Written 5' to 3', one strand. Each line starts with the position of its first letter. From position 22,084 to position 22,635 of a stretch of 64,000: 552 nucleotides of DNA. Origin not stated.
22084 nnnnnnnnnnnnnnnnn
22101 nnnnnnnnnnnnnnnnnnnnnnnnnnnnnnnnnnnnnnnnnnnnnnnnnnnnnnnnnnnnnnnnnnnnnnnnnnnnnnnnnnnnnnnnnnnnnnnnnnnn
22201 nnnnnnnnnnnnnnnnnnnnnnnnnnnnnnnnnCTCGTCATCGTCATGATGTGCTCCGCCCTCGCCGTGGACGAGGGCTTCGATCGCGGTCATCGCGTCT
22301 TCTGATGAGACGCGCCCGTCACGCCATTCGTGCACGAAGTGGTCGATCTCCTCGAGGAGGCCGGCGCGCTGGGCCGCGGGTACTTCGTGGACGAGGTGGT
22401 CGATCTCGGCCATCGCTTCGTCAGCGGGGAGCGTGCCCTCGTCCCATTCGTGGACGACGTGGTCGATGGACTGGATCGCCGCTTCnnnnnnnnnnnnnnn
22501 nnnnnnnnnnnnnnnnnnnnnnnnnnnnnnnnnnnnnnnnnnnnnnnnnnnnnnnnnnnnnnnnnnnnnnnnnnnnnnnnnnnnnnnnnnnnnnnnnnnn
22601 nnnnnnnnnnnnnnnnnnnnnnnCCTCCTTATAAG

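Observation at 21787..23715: Candidate zinc-scavenging pair: orphan ZnuA-like binding lipoprotein directly upstream of a secreted poly-histidine-motif repeat protein (AdcAII-Pht-like arrangement)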

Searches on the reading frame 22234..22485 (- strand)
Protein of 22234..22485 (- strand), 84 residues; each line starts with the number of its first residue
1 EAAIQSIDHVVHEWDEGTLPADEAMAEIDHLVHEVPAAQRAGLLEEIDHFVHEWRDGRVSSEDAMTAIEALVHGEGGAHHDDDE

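Call 68: find_homologous_proteins(query=A2, max_evalue=0.0001)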
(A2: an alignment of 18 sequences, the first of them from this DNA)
Query A2 (18 sequences) (83 aa, profile of the alignment): 10 proteins with E <= 0.0001 among 2334 candidates.
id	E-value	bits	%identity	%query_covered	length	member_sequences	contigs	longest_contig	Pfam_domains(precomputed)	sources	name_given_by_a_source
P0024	9.9e-28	114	49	93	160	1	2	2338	-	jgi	-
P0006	5.7e-27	111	42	86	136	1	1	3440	-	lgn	-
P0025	1.8e-25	107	47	93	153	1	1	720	-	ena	-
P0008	9.8e-25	104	40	87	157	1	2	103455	-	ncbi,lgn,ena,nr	ncbi:MAG: hypothetical protein O2798_00400 [Chloroflexi bacterium]|nr:hypothetical protein [Chlorofl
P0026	3.8e-24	102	40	87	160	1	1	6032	-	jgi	jgi:VIT1/CCC1 family predicted Fe2+/Mn2+ transporter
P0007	4.2e-24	102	42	95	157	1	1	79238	-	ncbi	-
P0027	9.9e-24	101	40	84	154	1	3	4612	-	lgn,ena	-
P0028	1.7e-23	100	48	90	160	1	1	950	-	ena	-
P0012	9.2e-23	98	38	95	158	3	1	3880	-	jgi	-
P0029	3.9e-21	93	38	95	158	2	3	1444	-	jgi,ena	jgi:hypothetical protein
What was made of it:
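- Tried and rejected: The profile search through the word index added few members (call 68).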

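Call 76: predict_structure(alignment_id=A3)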
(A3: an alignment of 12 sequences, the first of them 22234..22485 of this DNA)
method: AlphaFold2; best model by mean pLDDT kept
length: 84 residues; sequences in the alignment: 12
mean_pLDDT: 88.0   pTM: 0.77
mean pLDDT of the five models: 88.0, 87.5, 86.5, 85.4, 84.8
residues with pLDDT >= 90: 64; 70-90: 10; 50-70: 1; < 50: 9
segments of 3 or more residues with pLDDT < 50: 76-84
pLDDT, mean of each block of 10 residues (from residue 1): 93 97 97 91 93 97 96 60 38
secondary structure, 60 per line:
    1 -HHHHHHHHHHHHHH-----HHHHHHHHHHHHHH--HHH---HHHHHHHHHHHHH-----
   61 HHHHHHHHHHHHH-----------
elements in order: H2-15 H21-34 H43-55 H61-73
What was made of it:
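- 22234..22485 (-): Module 1 (residues 27-110): two helical hairpins predicted to form a four-helix bundle, followed by the His/Asp tail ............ AlphaFold2 with an alignment gave pLDDT 88 and pTM 0.77, helices 2-15, 21-34, 43-55 and 61-73, with a disordered tail (call 76).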

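Call 78: search_protein_families(library=pfam, alignment_id=A2, max_evalue=1)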
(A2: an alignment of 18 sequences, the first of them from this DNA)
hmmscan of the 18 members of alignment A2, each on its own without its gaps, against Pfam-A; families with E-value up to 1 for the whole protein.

A. member 1, seq(83 aa): 4 families
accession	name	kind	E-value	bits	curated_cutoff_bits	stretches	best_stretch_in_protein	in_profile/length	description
PF21648.2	M1E1E6-like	-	0.049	14.3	27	0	43-71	68-96/104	Integron cassette protein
PF22155.1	Mre11_acc_DNA_cap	-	0.067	13.4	27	1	9-33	30-52/56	Mre11 accessory DNA binding capping domain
PF23986.1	Pam3_gp59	-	0.14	13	27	0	12-34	39-63/76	Phage Pam3 gp59 related protein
PF12896.12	ANAPC4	-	0.22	11.4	23.1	0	5-36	36-67/203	Anaphase-promoting complex, cyclosome, subunit 4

B. families by the number of members that match (of 18 scanned): 130 families (the first 25 are shown)
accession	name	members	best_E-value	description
PF02609.21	Exonuc_VII_S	15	3.7e-06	Exonuclease VII small subunit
PF06738.18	ThrE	14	5.4e-05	Putative threonine/serine exporter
PF22746.1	SHOCT-like_DUF2089-C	10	1.6e-06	SHOCT-like domain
PF09920.14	DUF2150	10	9.9e-05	Uncharacterized protein conserved in archaea (DUF2150)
PF14591.11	AF0941-like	9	0.00062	AF0941-like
PF17200.10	sCache_2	8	2.2e-05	Single Cache domain 2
PF13490.11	zf-HC2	8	0.0003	Putative zinc-finger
PF24740.1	DUF7691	8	0.018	Domain of unknown function (DUF7691)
PF18688.6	DUF5638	7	0.00037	Family of unknown function (DUF5638)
PF21648.2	M1E1E6-like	5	0.00027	Integron cassette protein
PF23202.1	PAH_ZNF598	5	0.0026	ZNF598 PAH domain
PF18460.6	HetR_C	5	0.021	Heterocyst differentiation regulator C-terminal Hood domain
PF23289.1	Spectrin_5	5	0.049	Guanine nucleotide exchange factor DBS-like, spectrin-like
PF14039.11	YusW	4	0.0002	YusW-like protein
PF18495.6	VbhA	4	0.00024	Antitoxin VbhA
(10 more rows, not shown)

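Call 80: search_protein_families(library=pfam, proteins=[P0024], max_evalue=0.001)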
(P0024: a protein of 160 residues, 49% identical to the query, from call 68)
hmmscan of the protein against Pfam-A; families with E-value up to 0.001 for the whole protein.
P0024 (160 aa): 0 families

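Call 88: search_protein_families(library=ncbifam, proteins=[P0024], max_evalue=0.1)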
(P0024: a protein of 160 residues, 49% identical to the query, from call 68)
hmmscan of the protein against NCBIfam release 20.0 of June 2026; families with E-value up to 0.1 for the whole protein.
P0024 (160 aa): 6 families
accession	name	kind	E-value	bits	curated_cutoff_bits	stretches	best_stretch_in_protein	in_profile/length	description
NF002137.0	PRK00977.1-1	equivalog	4.2e-06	26.6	94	1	31-64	13-46/80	exodeoxyribonuclease VII small subunit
NF002138.0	PRK00977.1-2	equivalog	0.0002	21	77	1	30-58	9-37/77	exodeoxyribonuclease VII small subunit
NF009188.0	PRK12536.1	subfamily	0.032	14.1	250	1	8-74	85-149/190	RNA polymerase sigma factor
NF010669.0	PRK14066.1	equivalog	0.075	13.3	113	0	33-61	10-38/76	exodeoxyribonuclease VII small subunit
TIGR01280.1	xseB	equivalog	0.077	13.1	35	0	32-59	5-32/57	exodeoxyribonuclease VII small subunit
NF047634.1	antiviral_Brig1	equivalog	0.1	12.1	230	0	68-108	2-42/254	anti-phage DNA glycosylase Brig1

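Call 89: search_solved_structures(query=A2, max_evalue=1, show_alignments=2)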
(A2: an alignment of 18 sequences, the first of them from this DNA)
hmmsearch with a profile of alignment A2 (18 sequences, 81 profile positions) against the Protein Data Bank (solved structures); distinct sequences matched with E-value up to 1: 8.
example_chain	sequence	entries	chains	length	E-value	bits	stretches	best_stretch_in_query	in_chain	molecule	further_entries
5oqm_n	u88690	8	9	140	0.001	22.3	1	5-58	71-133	Mediator of RNA polymerase II transcription subunit 21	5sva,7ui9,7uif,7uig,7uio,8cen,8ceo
1yke_B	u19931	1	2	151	0.0027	21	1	5-60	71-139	RNA polymerase II holoenzyme component SRB7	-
1ykh_B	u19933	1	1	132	0.0062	19.8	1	5-57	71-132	RNA polymerase II holoenzyme component SRB7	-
2lse_A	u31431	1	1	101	0.031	17.6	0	37-77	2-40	Four Helix Bundle Protein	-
6poo_A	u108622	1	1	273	0.034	17.4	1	34-75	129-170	BibA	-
8txr_i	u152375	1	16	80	0.054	16.8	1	1-34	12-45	Exodeoxyribonuclease 7 small subunit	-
5j2l_B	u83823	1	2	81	0.37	14.1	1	8-51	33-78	protein design 2L4HC2_11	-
8oyv_A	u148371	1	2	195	0.41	14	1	5-49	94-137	De novo designed soluble Claudin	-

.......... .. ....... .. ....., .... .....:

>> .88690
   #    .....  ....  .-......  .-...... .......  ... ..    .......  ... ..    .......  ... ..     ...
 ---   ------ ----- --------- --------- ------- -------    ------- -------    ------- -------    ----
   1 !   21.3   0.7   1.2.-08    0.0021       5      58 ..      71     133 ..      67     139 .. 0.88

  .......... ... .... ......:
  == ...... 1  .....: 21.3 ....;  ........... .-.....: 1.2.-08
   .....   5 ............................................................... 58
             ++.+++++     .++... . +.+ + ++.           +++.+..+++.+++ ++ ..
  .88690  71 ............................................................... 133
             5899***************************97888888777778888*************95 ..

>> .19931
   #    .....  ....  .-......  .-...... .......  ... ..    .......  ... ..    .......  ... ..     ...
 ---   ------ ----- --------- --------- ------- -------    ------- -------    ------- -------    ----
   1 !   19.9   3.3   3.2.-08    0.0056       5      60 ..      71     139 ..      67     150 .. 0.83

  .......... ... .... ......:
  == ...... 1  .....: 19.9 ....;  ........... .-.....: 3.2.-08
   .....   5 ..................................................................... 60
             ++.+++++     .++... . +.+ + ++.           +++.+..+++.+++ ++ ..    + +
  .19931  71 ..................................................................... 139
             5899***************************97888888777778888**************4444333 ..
